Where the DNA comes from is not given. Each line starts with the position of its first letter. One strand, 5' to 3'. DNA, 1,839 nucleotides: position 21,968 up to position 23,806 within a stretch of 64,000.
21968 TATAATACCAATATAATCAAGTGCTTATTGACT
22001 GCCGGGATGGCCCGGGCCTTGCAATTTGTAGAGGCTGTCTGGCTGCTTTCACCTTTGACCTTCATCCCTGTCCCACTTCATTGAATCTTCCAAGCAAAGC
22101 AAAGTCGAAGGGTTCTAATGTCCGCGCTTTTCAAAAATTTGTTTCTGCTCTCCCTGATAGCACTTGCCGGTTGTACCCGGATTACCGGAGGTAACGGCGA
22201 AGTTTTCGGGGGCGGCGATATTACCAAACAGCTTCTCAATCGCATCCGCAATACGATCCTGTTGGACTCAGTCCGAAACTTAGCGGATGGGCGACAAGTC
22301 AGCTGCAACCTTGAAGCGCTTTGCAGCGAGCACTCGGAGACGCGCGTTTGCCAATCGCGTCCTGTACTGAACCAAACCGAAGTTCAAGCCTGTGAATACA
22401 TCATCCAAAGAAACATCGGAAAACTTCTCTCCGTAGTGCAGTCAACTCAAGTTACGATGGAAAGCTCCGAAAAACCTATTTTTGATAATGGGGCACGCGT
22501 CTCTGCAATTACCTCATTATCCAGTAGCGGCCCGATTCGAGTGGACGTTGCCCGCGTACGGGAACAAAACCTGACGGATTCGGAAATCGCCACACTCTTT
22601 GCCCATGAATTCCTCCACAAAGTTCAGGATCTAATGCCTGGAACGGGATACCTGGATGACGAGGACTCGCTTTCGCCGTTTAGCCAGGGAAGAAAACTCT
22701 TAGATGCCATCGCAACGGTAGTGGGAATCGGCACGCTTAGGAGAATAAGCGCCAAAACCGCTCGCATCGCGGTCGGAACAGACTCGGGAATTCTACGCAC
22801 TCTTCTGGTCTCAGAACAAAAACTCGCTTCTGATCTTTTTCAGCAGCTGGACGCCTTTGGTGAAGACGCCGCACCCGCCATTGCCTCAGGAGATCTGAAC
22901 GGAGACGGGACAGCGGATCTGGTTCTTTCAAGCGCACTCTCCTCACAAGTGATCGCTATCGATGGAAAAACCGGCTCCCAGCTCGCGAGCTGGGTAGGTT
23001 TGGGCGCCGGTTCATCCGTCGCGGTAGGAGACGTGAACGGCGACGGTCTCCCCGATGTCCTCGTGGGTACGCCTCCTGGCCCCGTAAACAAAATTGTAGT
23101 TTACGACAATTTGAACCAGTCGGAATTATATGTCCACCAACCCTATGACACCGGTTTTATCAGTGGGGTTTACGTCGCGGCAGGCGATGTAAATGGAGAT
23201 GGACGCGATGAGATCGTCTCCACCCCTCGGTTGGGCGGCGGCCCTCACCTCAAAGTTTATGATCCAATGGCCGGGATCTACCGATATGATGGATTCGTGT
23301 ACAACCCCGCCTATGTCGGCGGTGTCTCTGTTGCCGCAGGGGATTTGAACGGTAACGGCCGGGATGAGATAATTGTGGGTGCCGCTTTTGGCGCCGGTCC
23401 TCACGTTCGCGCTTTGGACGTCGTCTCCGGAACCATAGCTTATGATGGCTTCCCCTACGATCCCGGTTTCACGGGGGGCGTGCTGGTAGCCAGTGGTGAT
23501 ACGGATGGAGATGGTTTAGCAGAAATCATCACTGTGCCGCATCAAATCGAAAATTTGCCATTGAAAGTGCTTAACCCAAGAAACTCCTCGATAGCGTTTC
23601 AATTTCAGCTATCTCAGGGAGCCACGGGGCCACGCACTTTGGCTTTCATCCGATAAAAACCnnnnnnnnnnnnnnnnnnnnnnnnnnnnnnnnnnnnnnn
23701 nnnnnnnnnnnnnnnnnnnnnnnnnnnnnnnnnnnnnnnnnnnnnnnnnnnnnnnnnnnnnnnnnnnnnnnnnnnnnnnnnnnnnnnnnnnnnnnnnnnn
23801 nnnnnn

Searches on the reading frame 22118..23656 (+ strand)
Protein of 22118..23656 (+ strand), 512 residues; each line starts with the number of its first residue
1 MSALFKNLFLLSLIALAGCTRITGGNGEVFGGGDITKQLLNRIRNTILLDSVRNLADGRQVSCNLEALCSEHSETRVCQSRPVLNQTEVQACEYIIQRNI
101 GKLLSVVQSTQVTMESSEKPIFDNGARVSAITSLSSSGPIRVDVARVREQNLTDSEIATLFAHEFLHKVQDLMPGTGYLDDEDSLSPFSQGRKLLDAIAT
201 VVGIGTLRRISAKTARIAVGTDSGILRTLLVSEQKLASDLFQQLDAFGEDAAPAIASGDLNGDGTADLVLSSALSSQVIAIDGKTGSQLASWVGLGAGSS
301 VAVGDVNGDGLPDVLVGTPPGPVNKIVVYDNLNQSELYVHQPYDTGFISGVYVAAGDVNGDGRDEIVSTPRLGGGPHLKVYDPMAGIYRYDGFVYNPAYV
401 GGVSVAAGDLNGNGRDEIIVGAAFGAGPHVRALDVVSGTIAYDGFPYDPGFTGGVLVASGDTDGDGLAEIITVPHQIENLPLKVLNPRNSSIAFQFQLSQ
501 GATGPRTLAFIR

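Call 11: search_protein_families(library=pfam, proteins=[window:22118-23656:+], max_evalue=0.001)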
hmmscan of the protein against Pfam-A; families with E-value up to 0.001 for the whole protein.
window:22118-23656:+ (512 aa): 2 families
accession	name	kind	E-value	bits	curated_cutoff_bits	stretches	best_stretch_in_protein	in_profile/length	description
PF01839.29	FG-GAP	-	5.1e-27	93.7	22.1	3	297-322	1-26/37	FG-GAP repeat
PF13517.12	FG-GAP_3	-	9.8e-18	65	26.9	2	305-367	1-60/61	FG-GAP-like repeat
